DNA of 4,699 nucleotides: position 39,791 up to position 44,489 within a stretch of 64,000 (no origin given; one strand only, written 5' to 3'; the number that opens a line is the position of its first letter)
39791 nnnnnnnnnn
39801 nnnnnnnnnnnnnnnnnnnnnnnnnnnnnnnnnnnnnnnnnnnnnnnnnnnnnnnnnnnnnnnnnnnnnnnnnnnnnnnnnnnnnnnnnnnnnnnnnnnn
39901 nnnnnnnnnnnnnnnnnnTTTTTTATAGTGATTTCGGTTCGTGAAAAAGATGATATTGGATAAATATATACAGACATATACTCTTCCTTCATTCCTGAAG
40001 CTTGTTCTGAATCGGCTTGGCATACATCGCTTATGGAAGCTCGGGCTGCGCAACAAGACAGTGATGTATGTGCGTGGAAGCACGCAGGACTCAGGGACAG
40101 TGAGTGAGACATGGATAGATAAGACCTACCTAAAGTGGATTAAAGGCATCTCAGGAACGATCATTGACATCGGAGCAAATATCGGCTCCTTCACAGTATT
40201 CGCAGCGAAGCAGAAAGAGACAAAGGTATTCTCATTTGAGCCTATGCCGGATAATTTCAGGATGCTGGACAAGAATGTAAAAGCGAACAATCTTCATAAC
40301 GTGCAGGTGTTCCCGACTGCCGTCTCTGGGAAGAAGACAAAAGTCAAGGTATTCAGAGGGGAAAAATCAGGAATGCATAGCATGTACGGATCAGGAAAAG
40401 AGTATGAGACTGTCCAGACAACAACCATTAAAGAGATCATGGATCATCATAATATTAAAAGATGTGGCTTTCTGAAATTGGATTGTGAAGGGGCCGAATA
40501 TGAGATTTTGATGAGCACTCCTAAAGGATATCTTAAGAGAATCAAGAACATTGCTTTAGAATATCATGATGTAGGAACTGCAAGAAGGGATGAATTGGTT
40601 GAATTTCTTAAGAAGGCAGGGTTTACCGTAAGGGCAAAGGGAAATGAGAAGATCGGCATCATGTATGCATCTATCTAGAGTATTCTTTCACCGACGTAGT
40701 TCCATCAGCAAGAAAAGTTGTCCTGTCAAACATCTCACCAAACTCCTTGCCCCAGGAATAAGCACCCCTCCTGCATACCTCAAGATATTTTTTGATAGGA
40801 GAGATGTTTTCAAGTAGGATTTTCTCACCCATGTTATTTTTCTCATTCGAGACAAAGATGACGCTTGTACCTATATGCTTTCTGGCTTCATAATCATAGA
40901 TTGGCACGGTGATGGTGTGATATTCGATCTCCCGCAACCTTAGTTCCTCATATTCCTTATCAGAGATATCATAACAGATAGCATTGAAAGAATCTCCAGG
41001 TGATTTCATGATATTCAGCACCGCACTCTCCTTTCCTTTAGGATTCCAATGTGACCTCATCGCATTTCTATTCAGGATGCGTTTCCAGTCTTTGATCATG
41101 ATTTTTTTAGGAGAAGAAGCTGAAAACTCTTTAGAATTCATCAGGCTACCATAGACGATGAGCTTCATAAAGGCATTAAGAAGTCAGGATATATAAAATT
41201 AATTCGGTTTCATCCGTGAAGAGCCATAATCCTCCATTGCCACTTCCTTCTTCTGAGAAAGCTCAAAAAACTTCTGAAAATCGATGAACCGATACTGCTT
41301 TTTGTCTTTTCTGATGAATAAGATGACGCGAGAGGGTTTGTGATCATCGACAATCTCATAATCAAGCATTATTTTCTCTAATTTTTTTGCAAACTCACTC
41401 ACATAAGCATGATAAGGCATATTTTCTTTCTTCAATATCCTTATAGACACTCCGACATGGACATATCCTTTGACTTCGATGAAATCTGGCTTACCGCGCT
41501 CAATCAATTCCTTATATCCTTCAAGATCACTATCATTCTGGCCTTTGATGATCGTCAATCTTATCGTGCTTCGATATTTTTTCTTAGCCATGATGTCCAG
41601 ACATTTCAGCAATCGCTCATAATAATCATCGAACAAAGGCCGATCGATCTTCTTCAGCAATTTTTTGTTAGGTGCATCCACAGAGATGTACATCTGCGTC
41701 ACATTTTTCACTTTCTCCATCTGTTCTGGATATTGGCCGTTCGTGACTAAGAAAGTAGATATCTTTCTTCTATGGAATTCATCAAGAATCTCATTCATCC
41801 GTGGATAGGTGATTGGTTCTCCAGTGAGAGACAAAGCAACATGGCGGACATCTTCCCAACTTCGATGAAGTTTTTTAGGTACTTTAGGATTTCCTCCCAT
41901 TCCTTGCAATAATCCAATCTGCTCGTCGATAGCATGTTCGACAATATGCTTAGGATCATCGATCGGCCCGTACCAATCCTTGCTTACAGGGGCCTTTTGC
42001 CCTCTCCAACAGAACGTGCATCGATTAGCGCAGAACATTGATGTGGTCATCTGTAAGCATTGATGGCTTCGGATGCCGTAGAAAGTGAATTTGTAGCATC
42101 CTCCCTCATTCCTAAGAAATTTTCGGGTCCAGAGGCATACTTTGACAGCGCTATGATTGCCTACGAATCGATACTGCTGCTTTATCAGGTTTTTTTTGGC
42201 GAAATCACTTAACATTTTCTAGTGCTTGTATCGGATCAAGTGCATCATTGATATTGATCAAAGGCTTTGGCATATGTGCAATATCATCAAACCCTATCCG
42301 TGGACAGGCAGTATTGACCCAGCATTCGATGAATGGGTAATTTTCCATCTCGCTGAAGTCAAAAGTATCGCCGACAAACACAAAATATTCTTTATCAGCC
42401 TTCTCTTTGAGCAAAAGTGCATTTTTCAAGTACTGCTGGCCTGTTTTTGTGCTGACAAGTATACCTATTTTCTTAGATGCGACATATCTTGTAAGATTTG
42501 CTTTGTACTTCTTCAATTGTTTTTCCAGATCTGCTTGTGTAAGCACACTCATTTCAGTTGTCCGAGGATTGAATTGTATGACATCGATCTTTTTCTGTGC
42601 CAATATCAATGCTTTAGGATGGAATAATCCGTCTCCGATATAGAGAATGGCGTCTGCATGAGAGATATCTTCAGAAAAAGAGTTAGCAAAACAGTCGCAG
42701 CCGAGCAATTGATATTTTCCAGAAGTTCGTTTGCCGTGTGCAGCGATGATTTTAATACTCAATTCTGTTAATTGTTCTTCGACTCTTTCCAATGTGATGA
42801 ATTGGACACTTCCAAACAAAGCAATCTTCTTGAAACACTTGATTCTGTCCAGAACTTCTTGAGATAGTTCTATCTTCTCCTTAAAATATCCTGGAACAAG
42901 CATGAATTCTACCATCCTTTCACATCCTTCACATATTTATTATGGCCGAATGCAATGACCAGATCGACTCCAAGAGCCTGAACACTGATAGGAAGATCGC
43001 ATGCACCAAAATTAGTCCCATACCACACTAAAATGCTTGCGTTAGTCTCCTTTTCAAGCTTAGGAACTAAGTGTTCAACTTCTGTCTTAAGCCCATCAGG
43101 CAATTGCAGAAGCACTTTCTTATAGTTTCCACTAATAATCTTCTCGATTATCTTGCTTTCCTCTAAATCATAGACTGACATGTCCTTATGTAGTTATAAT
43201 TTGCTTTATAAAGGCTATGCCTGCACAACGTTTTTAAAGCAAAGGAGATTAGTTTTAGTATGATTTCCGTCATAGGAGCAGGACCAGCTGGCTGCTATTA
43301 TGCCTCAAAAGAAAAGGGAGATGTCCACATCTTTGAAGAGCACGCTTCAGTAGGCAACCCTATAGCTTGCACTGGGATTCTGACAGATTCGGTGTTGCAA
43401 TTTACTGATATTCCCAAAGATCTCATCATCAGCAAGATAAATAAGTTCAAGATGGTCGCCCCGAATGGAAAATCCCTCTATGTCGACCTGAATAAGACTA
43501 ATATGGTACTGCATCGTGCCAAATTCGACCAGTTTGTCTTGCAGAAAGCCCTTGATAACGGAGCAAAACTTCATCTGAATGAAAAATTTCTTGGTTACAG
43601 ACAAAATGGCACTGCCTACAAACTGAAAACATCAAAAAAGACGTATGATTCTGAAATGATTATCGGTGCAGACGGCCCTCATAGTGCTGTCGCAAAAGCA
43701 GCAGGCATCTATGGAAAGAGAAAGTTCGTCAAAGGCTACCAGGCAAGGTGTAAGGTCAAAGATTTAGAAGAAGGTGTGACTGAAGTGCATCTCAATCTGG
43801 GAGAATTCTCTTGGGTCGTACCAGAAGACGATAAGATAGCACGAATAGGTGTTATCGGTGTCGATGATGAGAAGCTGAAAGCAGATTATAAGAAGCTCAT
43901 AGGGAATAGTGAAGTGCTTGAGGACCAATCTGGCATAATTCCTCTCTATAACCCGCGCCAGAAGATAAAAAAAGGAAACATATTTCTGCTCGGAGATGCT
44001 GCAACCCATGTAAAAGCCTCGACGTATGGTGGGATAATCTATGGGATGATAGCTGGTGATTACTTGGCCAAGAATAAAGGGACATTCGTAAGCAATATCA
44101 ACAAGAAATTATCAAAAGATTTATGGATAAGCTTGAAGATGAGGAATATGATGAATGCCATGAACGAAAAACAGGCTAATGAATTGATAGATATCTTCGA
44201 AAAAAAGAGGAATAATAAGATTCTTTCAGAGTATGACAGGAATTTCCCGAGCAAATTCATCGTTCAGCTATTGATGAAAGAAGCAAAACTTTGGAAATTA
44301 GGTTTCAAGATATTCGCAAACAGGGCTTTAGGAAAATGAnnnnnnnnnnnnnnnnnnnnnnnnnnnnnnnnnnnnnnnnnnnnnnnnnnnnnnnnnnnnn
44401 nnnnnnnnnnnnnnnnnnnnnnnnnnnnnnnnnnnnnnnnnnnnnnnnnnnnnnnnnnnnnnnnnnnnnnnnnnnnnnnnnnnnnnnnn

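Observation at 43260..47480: Bacterial-style isoprenoid cluster (GGR-like reductase, IspG, squalene-synthase-like, IspH) inside an archaeal genome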

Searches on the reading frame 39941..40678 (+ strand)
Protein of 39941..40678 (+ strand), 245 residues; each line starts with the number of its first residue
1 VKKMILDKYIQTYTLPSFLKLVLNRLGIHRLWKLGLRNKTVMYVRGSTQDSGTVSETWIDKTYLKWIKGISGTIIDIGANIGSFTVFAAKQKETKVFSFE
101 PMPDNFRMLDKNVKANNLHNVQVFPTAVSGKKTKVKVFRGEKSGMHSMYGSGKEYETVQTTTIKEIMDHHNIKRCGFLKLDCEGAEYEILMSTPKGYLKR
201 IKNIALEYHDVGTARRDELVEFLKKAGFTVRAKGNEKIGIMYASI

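Call 3: search_protein_families(library=pfam, proteins=[window:39941-40678:+])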
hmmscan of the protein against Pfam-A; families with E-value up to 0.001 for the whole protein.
window:39941-40678:+ (245 aa): 3 families
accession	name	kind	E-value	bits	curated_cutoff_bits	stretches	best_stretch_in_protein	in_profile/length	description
PF05050.19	Methyltransf_21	-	2.4e-22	80.3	22.7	1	76-228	1-171/173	Methyltransferase FkbM domain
PF02475.24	TRM5-TYW2_MTfase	-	0.00013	22.5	28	1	73-121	39-88/164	TRM5/TYW2 methyltransferase domain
PF05575.17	V_cholerae_RfbT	-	0.0003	20.6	27.9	0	72-133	81-144/286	Vibrio cholerae RfbT protein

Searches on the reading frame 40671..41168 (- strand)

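Call 3: search_protein_families(library=pfam, proteins=[window:40671-41168:-])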
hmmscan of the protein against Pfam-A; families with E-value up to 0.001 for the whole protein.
window:40671-41168:- (165 aa): 1 family
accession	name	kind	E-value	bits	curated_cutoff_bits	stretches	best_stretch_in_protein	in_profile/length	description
PF04752.17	ChaC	-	0.00012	22.6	21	1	6-112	6-118/176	ChaC-like protein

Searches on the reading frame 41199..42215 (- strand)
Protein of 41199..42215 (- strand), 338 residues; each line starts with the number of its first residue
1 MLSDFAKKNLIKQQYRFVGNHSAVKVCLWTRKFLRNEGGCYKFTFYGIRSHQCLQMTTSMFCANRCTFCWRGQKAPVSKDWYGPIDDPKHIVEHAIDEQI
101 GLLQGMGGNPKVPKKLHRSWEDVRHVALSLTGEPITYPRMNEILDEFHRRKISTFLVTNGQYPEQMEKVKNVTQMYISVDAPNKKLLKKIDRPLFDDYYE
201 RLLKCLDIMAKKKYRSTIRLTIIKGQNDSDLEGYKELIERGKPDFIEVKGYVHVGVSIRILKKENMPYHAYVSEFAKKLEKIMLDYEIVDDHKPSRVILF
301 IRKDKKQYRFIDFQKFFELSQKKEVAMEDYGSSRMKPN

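Call 3: search_protein_families(library=pfam, proteins=[window:41199-42215:-])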
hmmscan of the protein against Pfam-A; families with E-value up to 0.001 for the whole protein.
window:41199-42215:- (338 aa): 2 families
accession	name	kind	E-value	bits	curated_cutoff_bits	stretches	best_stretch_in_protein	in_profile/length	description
PF04055.27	Radical_SAM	-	2.8e-21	76.8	29.5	1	58-237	3-165/166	Radical SAM superfamily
PF08608.17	Wyosine_form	-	6.8e-21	74.7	22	1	240-299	1-60/63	Wyosine base formation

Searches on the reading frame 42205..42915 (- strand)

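Call 3: search_protein_families(library=pfam, proteins=[window:42205-42915:-])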
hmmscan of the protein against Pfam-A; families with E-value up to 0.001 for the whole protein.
window:42205-42915:- (236 aa): 1 family
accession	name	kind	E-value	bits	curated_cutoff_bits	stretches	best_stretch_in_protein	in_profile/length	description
PF01866.22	Diphthamide_syn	-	3.8e-34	118.9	33.2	1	19-222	81-285/302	Putative diphthamide synthesis protein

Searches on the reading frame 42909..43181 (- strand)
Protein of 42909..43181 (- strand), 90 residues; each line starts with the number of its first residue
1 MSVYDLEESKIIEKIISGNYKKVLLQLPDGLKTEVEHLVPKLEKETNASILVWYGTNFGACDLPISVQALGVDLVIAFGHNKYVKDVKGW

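Call 3: search_protein_families(library=pfam, proteins=[window:42909-43181:-])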
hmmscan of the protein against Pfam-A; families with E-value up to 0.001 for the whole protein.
window:42909-43181:- (90 aa): 1 family
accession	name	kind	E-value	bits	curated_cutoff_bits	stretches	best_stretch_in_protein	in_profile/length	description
PF01866.22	Diphthamide_syn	-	5.4e-09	36.3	33.2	1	27-85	1-59/302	Putative diphthamide synthesis protein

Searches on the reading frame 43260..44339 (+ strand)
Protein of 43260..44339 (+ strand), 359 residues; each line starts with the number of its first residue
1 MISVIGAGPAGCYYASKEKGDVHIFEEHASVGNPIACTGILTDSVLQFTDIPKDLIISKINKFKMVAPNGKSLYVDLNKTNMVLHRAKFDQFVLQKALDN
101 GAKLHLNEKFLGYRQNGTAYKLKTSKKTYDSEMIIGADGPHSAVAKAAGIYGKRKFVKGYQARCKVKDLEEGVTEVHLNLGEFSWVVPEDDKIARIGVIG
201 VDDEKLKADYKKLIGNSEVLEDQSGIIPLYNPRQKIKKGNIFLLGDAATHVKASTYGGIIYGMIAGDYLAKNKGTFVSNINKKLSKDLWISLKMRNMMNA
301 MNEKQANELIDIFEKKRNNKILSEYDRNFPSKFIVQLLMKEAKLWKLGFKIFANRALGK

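Call 3: search_protein_families(library=pfam, proteins=[window:43260-44339:+])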
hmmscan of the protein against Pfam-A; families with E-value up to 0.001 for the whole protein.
window:43260-44339:+ (359 aa): 3 families
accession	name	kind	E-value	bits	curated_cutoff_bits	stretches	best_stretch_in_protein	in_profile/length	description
PF01494.25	FAD_binding_3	-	3.3e-07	30.3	22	1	88-249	101-294/349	FAD binding domain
PF03486.20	HI0933_like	-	6.3e-05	23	50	0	3-39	4-43/244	HI0933-like protein Rossmann domain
PF01266.30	DAO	-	0.00064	19.8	27.9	0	82-192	144-263/353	FAD dependent oxidoreductase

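Call 4: search_protein_families(library=ncbifam, proteins=[window:43260-44339:+])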
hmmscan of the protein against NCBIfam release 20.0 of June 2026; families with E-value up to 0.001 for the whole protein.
window:43260-44339:+ (359 aa): 12 families
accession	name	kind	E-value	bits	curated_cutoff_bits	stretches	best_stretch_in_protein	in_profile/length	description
TIGR02032.1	GG-red-SF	subfamily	1.4e-51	176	158.8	1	4-270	5-294/297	geranylgeranyl reductase family protein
TIGR02023.1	BchP-ChlP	subfamily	4.2e-25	88.6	343.3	1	2-277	3-302/388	geranylgeranyl diphosphate reductase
NF041160.1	DGGPL_Thplmales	equivalog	2.5e-12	46.4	780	1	3-274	7-311/396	digeranylgeranylglycerophospholipid reductase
TIGR02028.1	ChlP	equivalog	1.4e-11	43.8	505.3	1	2-266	3-297/398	geranylgeranyl reductase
NF041080.1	DGGGPL_reductase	equivalog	2.5e-09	36.5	580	1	181-313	209-346/447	digeranylgeranylglycerophospholipid reductase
NF008519.0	PRK11445.1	equivalog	3.8e-08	33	303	1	2-287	6-314/355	FAD-binding protein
NF041385.1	Dggglyphlred_Halo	equivalog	4e-06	25.6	700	1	4-152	9-162/405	digeranylgeranylglycerophospholipid reductase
NF006092.0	PRK08244.1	equivalog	6.4e-06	25.1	644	1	82-248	95-281/494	monooxygenase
TIGR00275.1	TIGR00275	subfamily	4.9e-05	22.3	183.8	0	3-39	2-41/401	aminoacetone oxidase family FAD-binding enzyme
NF049967.1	QhpG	equivalog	0.0002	20.4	240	0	79-141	77-141/423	flavin-dependent monooxygenase QhpG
TIGR01988.1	Ubi-OHases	subfamily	0.00043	19.2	224.65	0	86-154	106-177/387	ubiquinone biosynthesis hydroxylase, UbiH/UbiF/VisC/COQ6 family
NF038171.1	maturase_LodB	equivalog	0.00066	18.9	400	0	77-151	90-170/361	lysine-epsilon-oxidase maturase LodB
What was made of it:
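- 43260..44339 (+): GGR-family FAD-dependent reductase (359 aa). It is a resident DPANN gene and likely saturates prenyl chains (lipid, dolichol or squalene-type). TIGR02032 scores 176 bits against a cutoff of 158.8 (call 4).
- Checked: 43260-44339 (+), 359 aa: NCBIfam TIGR02032 'geranylgeranyl reductase family' scores 176 bits against a cutoff of 158.8 (call 4).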

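Call 37: search_solved_structures(query=window:43260-44339:+, show_alignments=2, max_evalue=0.001)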
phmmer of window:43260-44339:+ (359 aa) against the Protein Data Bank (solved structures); distinct sequences matched with E-value up to 0.001: 1.
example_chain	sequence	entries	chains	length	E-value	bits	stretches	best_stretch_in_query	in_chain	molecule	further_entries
3oz2_A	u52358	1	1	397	5.2e-11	45.4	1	3-271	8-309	Digeranylgeranylglycerophospholipid reductase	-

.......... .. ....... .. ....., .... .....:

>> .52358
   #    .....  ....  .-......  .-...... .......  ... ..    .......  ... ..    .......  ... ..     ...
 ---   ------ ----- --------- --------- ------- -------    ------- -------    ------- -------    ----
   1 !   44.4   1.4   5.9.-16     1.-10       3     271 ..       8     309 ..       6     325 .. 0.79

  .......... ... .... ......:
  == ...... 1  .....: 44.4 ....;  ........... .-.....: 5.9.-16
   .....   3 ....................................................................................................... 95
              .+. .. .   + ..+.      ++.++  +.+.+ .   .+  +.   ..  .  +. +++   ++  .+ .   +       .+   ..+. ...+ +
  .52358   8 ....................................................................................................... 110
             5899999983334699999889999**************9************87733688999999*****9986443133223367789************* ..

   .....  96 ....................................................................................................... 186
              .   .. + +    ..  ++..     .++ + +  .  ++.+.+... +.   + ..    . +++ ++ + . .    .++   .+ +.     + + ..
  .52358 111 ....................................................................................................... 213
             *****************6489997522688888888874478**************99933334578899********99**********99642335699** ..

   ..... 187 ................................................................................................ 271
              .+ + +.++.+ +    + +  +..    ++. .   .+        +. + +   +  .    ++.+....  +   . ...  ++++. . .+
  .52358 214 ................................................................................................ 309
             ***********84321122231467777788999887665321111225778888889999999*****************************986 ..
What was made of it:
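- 43260..44339 (+): 3oz2 alignment shows Cys, FxWxxP...G and GDAA conserved (call 37).
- On Geranylgeranyl reductase superfamily (TIGR02032): Motifs are conserved in the alignment to 3oz2 (call 37).
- Closest known: Archaeal geranylgeranyl reductases. Same: FAD-binding, catalytic Cys and FxWxxP motifs are conserved (calls 4, 37).
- Checked: It aligns to Thermoplasma GGR 3oz2 with the GxGxxG, catalytic Cys (PIACTG), FSWVVP...G.IG and GDAA motifs conserved (call 37).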

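Call 39: find_related_loci(query=A1, collection=metagenome_contigs, flank=10000)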
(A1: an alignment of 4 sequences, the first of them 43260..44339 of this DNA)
Query A1 (359 aa) in metagenome_contigs; peptide patterns used: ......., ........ (x = any residue, [..] = any of these).
367 stretches matched a pattern; 86 encode a relative of the query (tblastn E <= 1e-3); the best 80 are kept; 80 distinct loci.
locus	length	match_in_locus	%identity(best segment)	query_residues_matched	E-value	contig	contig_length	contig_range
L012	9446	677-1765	71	1-359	4e-177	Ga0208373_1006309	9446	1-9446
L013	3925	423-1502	71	1-358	0e+0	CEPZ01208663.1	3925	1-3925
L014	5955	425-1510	70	1-359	9e-178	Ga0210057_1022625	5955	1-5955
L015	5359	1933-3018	70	1-359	7e-179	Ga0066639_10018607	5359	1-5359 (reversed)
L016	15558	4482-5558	70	1-357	1e-175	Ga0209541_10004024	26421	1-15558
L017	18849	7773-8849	70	1-357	1e-175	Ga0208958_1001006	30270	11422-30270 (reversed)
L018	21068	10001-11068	70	1-357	3e-173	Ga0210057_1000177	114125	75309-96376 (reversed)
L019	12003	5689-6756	68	1-357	2e-169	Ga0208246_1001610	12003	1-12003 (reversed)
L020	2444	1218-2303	67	1-359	0e+0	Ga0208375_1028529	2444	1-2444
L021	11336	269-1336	68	1-357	2e-169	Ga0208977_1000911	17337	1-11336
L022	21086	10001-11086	67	1-359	4e-168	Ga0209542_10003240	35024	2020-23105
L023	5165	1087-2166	67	1-359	1e-170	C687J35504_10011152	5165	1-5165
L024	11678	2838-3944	66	1-357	3e-167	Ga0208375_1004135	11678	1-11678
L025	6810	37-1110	67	1-355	2e-166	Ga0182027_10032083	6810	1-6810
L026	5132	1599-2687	66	1-357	9e-169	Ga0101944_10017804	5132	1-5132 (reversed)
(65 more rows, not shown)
